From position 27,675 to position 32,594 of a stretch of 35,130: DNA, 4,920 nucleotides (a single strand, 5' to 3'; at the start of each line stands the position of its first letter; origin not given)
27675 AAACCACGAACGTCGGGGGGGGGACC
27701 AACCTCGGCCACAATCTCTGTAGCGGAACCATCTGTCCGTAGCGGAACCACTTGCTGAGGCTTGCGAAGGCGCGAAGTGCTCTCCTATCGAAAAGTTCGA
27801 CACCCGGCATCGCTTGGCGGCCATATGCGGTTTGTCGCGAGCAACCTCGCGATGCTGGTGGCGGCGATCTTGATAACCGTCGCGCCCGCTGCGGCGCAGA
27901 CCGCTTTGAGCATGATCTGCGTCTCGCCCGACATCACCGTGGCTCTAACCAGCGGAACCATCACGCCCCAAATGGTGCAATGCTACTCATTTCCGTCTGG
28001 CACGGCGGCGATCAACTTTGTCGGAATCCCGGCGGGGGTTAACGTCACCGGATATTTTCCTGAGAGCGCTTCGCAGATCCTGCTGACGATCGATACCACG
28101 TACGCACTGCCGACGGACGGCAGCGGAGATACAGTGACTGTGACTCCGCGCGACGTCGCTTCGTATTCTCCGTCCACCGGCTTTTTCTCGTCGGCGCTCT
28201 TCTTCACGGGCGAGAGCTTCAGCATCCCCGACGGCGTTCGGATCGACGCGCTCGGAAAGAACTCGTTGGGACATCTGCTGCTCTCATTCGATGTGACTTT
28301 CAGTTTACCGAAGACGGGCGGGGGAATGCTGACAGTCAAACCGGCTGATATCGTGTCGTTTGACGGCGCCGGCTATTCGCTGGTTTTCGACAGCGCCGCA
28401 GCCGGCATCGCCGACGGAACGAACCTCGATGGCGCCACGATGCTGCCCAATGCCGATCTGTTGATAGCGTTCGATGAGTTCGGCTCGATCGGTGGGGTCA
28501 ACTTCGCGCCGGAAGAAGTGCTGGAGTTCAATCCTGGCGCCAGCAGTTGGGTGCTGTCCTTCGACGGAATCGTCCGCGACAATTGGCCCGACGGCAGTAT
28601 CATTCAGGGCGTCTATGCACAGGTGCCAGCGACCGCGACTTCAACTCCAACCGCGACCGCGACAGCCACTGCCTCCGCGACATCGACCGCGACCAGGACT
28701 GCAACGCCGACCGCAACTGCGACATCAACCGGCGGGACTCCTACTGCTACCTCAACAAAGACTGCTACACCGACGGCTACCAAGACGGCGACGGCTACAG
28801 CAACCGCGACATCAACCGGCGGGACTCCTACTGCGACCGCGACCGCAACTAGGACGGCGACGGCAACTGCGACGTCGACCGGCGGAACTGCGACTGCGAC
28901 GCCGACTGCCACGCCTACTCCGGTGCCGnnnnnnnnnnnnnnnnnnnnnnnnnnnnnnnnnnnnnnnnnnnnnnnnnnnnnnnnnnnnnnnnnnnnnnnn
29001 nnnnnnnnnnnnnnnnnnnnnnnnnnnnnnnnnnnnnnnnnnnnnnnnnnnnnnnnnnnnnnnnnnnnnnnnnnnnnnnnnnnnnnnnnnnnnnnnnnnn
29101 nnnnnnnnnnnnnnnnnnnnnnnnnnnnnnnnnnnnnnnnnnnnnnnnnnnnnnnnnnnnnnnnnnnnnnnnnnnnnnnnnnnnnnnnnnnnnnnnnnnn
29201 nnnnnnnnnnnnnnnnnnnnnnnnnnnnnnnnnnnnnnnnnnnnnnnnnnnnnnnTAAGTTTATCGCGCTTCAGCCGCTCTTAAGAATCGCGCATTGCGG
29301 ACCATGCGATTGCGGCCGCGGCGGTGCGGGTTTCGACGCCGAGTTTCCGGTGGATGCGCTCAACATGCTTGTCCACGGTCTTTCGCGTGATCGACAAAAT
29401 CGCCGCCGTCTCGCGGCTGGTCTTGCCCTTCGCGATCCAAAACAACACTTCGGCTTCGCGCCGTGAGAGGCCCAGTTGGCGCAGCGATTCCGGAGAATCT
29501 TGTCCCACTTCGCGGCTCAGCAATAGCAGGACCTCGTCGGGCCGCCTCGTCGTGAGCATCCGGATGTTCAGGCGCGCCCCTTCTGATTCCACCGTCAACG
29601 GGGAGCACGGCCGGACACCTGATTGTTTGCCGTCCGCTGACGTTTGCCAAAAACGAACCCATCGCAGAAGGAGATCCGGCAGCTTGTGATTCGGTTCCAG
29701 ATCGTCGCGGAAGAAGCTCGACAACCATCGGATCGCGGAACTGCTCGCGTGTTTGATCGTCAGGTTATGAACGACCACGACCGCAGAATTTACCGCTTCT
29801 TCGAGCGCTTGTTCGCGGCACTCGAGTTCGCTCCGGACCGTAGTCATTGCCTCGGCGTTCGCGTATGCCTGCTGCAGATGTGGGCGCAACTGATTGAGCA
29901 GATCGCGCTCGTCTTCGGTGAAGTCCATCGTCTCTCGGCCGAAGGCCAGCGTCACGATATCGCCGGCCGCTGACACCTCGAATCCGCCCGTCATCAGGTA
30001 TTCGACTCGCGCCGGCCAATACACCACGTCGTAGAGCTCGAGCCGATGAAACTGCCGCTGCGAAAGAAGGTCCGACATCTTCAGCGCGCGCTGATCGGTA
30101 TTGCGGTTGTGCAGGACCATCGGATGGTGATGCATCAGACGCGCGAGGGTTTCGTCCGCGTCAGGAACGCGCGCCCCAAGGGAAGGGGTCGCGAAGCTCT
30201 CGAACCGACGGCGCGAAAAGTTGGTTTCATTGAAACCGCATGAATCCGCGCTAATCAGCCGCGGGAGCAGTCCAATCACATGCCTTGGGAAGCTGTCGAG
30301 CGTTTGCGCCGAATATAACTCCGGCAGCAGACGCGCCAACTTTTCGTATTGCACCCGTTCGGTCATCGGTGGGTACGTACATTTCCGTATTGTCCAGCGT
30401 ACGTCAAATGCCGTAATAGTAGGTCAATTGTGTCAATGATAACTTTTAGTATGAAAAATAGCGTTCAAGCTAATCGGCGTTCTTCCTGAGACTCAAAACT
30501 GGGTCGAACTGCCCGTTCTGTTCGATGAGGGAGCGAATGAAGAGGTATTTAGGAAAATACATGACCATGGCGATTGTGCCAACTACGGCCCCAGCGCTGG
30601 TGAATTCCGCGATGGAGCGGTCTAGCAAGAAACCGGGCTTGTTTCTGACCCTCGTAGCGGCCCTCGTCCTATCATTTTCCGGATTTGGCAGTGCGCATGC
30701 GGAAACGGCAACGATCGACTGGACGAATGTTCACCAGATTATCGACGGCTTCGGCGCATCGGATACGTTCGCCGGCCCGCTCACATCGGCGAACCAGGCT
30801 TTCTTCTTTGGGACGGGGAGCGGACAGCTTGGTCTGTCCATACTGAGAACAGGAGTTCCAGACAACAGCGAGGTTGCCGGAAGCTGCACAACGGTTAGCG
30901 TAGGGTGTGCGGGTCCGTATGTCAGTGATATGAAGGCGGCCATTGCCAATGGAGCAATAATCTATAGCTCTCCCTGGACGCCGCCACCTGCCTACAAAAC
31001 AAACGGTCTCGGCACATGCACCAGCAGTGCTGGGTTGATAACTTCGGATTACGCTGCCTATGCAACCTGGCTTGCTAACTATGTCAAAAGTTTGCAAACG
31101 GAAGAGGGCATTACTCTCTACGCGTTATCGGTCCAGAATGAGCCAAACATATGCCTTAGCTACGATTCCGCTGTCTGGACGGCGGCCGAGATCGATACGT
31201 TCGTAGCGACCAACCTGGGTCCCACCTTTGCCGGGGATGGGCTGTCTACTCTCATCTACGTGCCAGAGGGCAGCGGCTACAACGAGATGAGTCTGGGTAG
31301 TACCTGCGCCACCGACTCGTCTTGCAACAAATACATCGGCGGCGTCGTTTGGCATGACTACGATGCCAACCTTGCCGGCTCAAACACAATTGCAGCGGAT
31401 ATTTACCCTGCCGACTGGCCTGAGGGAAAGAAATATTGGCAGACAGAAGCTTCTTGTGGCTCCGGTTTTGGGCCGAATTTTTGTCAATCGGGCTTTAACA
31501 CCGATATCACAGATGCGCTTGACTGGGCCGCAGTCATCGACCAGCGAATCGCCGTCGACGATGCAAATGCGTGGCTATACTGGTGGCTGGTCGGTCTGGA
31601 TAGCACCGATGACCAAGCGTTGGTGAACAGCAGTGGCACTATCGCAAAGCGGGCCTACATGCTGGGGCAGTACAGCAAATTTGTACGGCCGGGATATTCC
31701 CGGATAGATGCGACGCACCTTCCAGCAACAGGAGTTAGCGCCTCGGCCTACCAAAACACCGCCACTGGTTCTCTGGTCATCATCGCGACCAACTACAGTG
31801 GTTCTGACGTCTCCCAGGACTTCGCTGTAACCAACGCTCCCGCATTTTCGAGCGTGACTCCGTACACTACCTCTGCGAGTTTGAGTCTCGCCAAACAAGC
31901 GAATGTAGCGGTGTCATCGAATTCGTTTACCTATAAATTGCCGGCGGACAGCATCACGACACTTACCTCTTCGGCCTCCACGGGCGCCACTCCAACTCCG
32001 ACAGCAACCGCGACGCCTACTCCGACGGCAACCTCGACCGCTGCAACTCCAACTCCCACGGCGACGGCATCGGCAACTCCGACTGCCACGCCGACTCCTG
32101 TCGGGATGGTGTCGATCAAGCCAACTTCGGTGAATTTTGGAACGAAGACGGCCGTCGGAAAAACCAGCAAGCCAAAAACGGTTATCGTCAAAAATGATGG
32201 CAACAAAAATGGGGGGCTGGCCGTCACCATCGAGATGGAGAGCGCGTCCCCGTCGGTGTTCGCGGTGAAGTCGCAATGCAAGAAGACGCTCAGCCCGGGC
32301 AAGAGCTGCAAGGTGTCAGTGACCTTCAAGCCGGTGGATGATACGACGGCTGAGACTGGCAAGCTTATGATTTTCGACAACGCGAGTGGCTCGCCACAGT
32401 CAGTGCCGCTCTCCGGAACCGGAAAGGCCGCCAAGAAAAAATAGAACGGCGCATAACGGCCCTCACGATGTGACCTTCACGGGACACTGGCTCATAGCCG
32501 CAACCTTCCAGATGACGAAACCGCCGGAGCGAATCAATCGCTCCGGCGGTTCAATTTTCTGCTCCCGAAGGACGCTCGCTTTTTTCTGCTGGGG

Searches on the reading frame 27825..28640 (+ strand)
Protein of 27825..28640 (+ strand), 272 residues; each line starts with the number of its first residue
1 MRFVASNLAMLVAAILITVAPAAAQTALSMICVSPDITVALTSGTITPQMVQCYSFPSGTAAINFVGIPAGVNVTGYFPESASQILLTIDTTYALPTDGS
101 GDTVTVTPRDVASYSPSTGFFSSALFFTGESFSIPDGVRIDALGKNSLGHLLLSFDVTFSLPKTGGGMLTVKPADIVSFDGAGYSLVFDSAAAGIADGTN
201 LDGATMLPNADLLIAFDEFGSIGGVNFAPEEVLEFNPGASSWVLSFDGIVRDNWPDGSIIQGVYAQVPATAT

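Call 52: search_protein_families(library=pfam, proteins=[window:27825-28640:+], max_evalue=10)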
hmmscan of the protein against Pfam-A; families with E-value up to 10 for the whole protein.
window:27825-28640:+ (272 aa): 1 family
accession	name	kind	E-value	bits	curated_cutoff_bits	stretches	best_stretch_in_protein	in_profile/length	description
PF23038.1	KOW6_SPT51-2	-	0.01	15.8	27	1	94-111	33-50/51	Transcription elongation factor SPT5 homolog 1/2, KOW6 domain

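Call 58: find_homologous_proteins(query=window:27897-28625:+, max_evalue=0.001)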
Query seq(243 aa) (243 aa): 30 proteins with E <= 0.001 among 1337 candidates.
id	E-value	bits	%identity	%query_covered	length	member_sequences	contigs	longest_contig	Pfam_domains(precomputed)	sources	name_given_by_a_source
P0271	1.6e-117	409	80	100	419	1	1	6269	-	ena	-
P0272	1.5e-115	403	77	100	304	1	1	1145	-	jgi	jgi:hypothetical protein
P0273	5.0e-106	372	72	99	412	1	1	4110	PF22073.3,PF15780.12,PF22544.3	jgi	jgi:Abnormal spindle-like microcephaly-assoc'd, ASPM-SPD-2-Hydin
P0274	3.0e-105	369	72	99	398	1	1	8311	-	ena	-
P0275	1.2e-104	367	73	99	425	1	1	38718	-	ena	-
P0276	1.0e-102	361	71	99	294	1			-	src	-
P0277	7.3e-96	338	66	100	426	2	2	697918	PF15780.12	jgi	jgi:Abnormal spindle-like microcephaly-assoc'd, ASPM-SPD-2-Hydin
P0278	9.0e-95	335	65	100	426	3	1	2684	PF22073.3,PF15780.12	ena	-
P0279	1.2e-94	334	69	100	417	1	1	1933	PF22073.3,PF15780.12,PF22544.3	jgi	jgi:Abnormal spindle-like microcephaly-assoc'd, ASPM-SPD-2-Hydin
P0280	6.9e-91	322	67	100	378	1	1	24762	-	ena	-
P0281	3.3e-88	313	69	90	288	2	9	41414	-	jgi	jgi:hypothetical protein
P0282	4.1e-85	303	87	67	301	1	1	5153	-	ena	-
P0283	7.4e-70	253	67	78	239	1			-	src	-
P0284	1.6e-69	252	72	70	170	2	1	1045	-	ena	-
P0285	5.7e-68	247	75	66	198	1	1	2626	-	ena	-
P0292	1.9e-31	128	38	94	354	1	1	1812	-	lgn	-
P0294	3.9e-26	110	40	94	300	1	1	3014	PF18203.7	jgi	jgi:IPTL-CTERM motif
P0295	1.4e-25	108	36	95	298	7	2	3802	-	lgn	-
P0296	1.2e-23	102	38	92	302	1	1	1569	-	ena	-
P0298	1.9e-23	101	36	89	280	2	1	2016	-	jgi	jgi:hypothetical protein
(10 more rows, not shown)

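Call 60: search_protein_families(library=ncbifam, proteins=[P0294, P0295, P0296, P0298, P0292], max_evalue=0.01)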
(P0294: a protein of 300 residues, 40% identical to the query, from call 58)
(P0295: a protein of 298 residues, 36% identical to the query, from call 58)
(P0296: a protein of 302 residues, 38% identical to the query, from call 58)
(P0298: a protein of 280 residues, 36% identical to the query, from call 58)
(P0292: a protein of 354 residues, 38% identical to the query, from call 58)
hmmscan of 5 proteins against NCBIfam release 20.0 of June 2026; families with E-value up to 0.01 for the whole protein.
P0294 (300 aa): 3 families
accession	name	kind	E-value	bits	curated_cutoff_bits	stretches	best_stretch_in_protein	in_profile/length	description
NF033207.2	midcut_by_XrtH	subfamily_domain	1.8e-05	24.9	45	1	253-300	25-70/175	midcut-by-XrtH protein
TIGR04174.1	IPTL_CTERM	subfamily_domain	1.9e-05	24.8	20.5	1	267-291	1-25/27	IPTL-CTERM sorting domain-containing protein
NF058597.1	CoaZ_rpt_PGGG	domain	0.0023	17.9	30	0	93-125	18-50/88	choice-of-anchor Z repeating domain-containing protein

P0295 (298 aa): 0 families

P0296 (302 aa): 0 families

P0298 (280 aa): 0 families

P0292 (354 aa): 0 families

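Call 71: predict_structure(alignment_id=A3)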
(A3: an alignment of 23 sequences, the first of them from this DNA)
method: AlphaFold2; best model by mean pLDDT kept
length: 243 residues; sequences in the alignment: 23
mean_pLDDT: 95.4   pTM: 0.90
mean pLDDT of the five models: 95.4, 95.0, 94.9, 94.8, 94.8
residues with pLDDT >= 90: 234; 70-90: 9; 50-70: 0; < 50: 0
segments of 3 or more residues with pLDDT < 50: none
pLDDT, mean of each block of 10 residues (from residue 1): 95 96 97 95 93 95 97 93 98 96 97 96 94 97 96 96 95 92 94 94 97 95 96 93 94
secondary structure, 60 per line:
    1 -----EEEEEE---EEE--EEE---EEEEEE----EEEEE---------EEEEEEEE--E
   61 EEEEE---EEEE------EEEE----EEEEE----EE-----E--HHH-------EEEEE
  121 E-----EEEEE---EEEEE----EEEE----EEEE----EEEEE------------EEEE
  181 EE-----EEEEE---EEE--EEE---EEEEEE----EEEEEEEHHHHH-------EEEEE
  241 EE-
elements in order: E6-11 E15-17 E20-22 E26-31 E36-40 E50-57 E60-65 E69-72 E79-82 E87-91 E116-121 E127-131 E135-139 E144-147 E152-155 E160-164 E177-182 E188-192 E196-198 E201-203 E207-212 E217-223 H224-228 E236-242

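Call 73: fold_search(model_id=the predicted structure, library=pdb)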
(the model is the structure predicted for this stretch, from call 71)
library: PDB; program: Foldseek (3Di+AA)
matches with E <= 10: 1076; with E <= 0.001: 124
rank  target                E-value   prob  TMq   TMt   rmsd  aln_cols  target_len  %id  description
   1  7onh_A                2.3e-06  1.00  0.35  0.29  10.5       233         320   16  Crystal structure of the computationally designed SAKe6BE-L3 protein (released 2022-12-14)
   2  7onh_B                2.5e-06  1.00  0.34  0.28  10.6       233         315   16  Crystal structure of the computationally designed SAKe6BE-L3 protein (released 2022-12-14)
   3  6gy5_A                1.7e-05  1.00  0.32  0.29   9.9       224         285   14  Crystal structure of the kelch domain of human KLHL20 in complex with DAPK1 peptide (released 2018-08-08)
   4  6v7o_B                2.5e-05  1.00  0.40  0.36   9.3       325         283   11  Structural Elucidation of Peptide Binding to KLHL-12, a Substrate Specific Adapter Protein in a Cul3-Ring E3 Ligase Co (released 2020-02-19)
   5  9y8k                  2.5e-05  1.00  0.31  0.28  10.2       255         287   15  Crystal structure of the Kelch domain of human KLHL12 with compound 7k (released 2026-04-08)
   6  8pjt_C                2.7e-05  1.00  0.33  0.29  10.2       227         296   14  Crystal structure of the computationally designed SAKe6DEref protein (released 2024-07-10)
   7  8pjy                  2.8e-05  1.00  0.31  0.27   9.5       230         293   13  Crystal structure of the computationally designed SAKe6EEref protein (released 2024-07-10)
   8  4ch9_A                2.8e-05  1.00  0.35  0.31   9.0       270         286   14  Crystal structure of the human KLHL3 Kelch domain in complex with a WNK4 peptide (released 2014-01-08)
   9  8pjt_B                3.0e-05  1.00  0.33  0.29  10.1       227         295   17  Crystal structure of the computationally designed SAKe6DEref protein (released 2024-07-10)
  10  7on8                  3.1e-05  1.00  0.34  0.29  10.7       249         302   15  Crystal structure of the computationally designed SAKe6AR protein (released 2022-12-14)
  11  8pjr                  3.3e-05  1.00  0.30  0.27  10.1       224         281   16  Crystal structure of the SAKe6AC-LB protein (released 2024-07-10)
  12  8pjz_A                3.5e-05  1.00  0.34  0.29  10.1       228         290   13  Crystal structure of the computationally designed SAKe6EEtal protein (released 2024-07-10)
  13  7on6                  3.5e-05  1.00  0.35  0.30  10.4       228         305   15  Crystal structure of the computationally designed SAKe6AE protein (released 2022-12-14)
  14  4l7b_A                3.5e-05  1.00  0.36  0.32   9.6       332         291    8  Structure of keap1 kelch domain with (1S,2R)-2-{[(1S)-1-[(1,3-dioxo-1,3-dihydro-2H-isoindol-2-yl)methyl]-3,4-dihydrois (released 2014-02-19)
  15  2z2n                  3.8e-05  1.00  0.36  0.32   9.7       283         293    9  Crystal Structure of selenomethionine substituted virginiamycin B lyase from Staphylococcus aureus (released 2007-06-19)
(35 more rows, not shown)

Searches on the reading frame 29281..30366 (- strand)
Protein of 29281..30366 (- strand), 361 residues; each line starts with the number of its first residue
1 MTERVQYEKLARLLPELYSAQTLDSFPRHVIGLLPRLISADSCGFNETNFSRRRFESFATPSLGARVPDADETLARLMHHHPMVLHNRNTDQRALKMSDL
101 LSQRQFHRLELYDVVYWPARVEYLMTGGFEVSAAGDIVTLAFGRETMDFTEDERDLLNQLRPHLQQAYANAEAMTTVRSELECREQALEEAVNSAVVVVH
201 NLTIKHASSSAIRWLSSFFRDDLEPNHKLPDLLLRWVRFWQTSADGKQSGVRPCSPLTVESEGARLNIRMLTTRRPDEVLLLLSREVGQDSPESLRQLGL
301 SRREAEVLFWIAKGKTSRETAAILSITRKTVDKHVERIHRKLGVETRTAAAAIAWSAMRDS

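Call 11: search_protein_families(library=pfam, proteins=[window:29281-30366:-], max_evalue=0.001)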
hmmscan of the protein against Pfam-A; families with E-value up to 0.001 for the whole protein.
window:29281-30366:- (361 aa): 2 families
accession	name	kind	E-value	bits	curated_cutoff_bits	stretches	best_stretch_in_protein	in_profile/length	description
PF00196.25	GerE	-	2.4e-15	56.3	23.5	1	300-354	3-57/57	Bacterial regulatory proteins, luxR family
PF08281.18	Sigma70_r4_2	-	0.00079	19.5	25.7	0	300-341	11-53/54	Sigma-70, region 4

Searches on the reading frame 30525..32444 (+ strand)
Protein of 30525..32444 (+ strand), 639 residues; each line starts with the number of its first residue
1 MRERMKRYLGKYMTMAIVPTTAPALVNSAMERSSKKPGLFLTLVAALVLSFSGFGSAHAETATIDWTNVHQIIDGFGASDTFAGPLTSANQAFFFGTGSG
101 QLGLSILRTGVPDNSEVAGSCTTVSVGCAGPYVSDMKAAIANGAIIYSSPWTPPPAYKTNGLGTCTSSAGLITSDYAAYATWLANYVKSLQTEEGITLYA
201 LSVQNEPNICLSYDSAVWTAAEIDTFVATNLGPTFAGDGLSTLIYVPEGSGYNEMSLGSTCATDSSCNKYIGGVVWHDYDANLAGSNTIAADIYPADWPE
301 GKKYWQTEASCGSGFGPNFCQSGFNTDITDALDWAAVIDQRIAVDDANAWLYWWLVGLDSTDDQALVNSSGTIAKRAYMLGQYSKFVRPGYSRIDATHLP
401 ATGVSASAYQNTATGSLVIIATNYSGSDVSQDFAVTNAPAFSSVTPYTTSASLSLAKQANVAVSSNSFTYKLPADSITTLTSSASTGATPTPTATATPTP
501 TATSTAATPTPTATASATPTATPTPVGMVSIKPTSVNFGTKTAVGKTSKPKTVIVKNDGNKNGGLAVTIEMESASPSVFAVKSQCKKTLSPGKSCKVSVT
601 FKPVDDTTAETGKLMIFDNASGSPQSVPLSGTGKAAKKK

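Call 6: search_protein_families(library=pfam, proteins=[window:30525-32444:+], max_evalue=0.01)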
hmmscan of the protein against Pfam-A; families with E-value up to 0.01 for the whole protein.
window:30525-32444:+ (639 aa): 9 families
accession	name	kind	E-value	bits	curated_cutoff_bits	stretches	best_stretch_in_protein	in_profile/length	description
PF22073.2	Cep192_D4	-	6.3e-09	36.5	35.5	1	534-633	9-111/112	Cep192 domain 4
PF15780.11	ASH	-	2.7e-07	31.1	27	1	532-625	10-97/98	Abnormal spindle-like microcephaly-assoc'd, ASPM-SPD-2-Hydin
PF22544.2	HYDIN_VesB_CFA65-like_Ig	-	7.1e-07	29.8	25.5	1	529-631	3-99/100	HYDIN/CFA65/VesB-like, Ig-like domain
PF22067.2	Cep192_D3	-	6.4e-06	26.6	27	1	541-631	12-97/99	Cep192 domain 3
PF14587.12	Glyco_hydr_30_2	-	1.6e-05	24.9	27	1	148-255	123-233/364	O-Glycosyl hydrolase family 30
PF17189.10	Glyco_hydro_30C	-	0.00016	22.2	22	1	393-480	4-65/65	Glycosyl hydrolase family 30 beta sandwich domain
PF24771.2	Ig_CFAP74_1st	-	0.0032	18.2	29.2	1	532-610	4-79/97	CFAP74 first Ig-like domain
PF20801.2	MAML1_3_TAD2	-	0.0043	15.8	22.5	1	437-535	548-645/714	Mastermind-like 1/3, transactivation domain 2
PF07610.17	DUF1573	-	0.0082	16.6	26.1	0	567-631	33-96/98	Protein of unknown function (DUF1573)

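Call 7: search_protein_families(library=ncbifam, proteins=[window:30525-32444:+], max_evalue=0.01)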
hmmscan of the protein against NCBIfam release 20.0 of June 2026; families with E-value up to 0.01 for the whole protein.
window:30525-32444:+ (639 aa): 3 families
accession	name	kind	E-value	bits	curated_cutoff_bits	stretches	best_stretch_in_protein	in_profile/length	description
NF052681.1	EndoxylXynCBac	equivalog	1.8e-59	201.9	650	1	57-481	4-392/395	glucuronoarabinoxylan endo-1,4-beta-xylanase XynC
NF053856.1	Nd1_6BtaGucnBT3312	equivalog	2.4e-19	69.3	700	2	145-290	164-318/483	endo-1,6-beta-glucanase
NF012200.0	choice_anch_D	domain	2.6e-12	47.2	45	1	517-622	5-107/108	choice-of-anchor D domain-containing protein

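Call 12: find_encoding_contigs(protein=window:30525-32444:+, flank=10000, max_places=4)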
Protein window:30525-32444:+ (639 aa): no gene with exactly this product is on record in the collection.

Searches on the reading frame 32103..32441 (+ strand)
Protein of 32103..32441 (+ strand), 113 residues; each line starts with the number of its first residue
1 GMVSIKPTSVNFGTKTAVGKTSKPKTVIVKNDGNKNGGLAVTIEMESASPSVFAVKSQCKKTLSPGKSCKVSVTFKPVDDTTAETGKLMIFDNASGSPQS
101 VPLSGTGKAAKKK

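Call 39: find_related_loci(query=window:32106-32441:+, collection=metagenome_contigs, flank=8000)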
Query seq(112 aa) (112 aa) in metagenome_contigs; peptide patterns used: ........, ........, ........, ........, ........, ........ (x = any residue, [..] = any of these).
600 stretches matched a pattern (row limit reached: there are more); 525 encode a relative of the query (tblastn E <= 1e-3); the best 80 are kept; 80 distinct loci.
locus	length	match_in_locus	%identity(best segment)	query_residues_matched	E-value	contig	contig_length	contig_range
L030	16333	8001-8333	79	1-112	1e-52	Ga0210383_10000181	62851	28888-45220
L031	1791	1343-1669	68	2-112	7e-41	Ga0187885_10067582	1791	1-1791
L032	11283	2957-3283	64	2-112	6e-38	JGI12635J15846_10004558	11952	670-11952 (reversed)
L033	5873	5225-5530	63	4-107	2e-35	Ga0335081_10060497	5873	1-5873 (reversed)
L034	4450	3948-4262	46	2-109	3e-20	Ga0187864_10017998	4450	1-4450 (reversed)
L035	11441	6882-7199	43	1-109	4e-20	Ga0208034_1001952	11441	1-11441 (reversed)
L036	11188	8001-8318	43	1-109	4e-20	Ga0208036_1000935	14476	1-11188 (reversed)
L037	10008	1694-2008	44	3-110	6e-20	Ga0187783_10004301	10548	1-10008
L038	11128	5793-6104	43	1-108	9e-20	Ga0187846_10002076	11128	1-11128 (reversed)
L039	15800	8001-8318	46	2-110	1e-19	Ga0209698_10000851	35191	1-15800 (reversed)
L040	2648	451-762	44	1-111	3e-19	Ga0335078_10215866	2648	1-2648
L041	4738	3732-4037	44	1-108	3e-19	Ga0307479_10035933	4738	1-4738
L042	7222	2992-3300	44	1-106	3e-19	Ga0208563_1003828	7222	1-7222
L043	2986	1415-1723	43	4-109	3e-19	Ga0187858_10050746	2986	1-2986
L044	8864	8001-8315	39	1-108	1e-18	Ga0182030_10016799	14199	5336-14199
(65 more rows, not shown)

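Call 51: search_protein_families(library=ncbifam, proteins=[window:32103-32441:+], max_evalue=10)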
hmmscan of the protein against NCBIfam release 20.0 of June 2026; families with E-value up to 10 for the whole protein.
seq(113 aa): 2 families
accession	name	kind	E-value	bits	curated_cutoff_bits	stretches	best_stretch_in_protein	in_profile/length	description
NF012200.0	choice_anch_D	domain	7.1e-14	52.2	45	1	3-96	17-107/108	choice-of-anchor D domain-containing protein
NF051873.1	AlkPhosPhoY32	equivalog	0.026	13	1000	1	32-88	424-479/539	alkaline phosphatase PhoY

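Call 52: search_protein_families(library=pfam, proteins=[window:32103-32441:+], max_evalue=10)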
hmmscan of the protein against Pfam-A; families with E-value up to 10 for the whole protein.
seq(113 aa): 12 families
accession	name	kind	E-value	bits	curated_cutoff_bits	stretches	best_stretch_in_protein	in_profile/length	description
PF22073.2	Cep192_D4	-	2.1e-10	41.2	35.5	1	8-107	9-111/112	Cep192 domain 4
PF15780.11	ASH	-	1.6e-08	35.1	27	1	7-99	11-97/98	Abnormal spindle-like microcephaly-assoc'd, ASPM-SPD-2-Hydin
PF22544.2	HYDIN_VesB_CFA65-like_Ig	-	3.2e-08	34.2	25.5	1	3-105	3-99/100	HYDIN/CFA65/VesB-like, Ig-like domain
PF22067.2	Cep192_D3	-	2.7e-07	31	27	1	15-105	12-97/99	Cep192 domain 3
PF24771.2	Ig_CFAP74_1st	-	0.00014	22.6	29.2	1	6-89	4-83/97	CFAP74 first Ig-like domain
PF07610.17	DUF1573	-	0.00026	21.4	26.1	1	23-105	19-96/98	Protein of unknown function (DUF1573)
PF00635.32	Motile_Sperm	-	0.0044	17.3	25.9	1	20-89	17-83/109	MSP (Major sperm protein) domain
PF24507.1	Ig_CFAP65_4th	-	0.0068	17.2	27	1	49-107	21-76/76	CFAP65, fourth Ig-like domain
PF12371.14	TMEM131_like_N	-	0.04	14.6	28.8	1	3-77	1-70/84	Transmembrane protein 131-like N-terminal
PF14352.11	DUF4402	-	0.061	14.4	25.2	1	8-108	6-96/129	Domain of unknown function (DUF4402)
PF24499.1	Ig_TMEM131L_4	-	0.095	13.5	27.8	1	57-92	87-121/136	TMEM131L fourth Ig-like domain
PF09998.14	DUF2239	-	0.27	11.5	25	1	60-110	8-57/182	Uncharacterized protein conserved in bacteria (DUF2239)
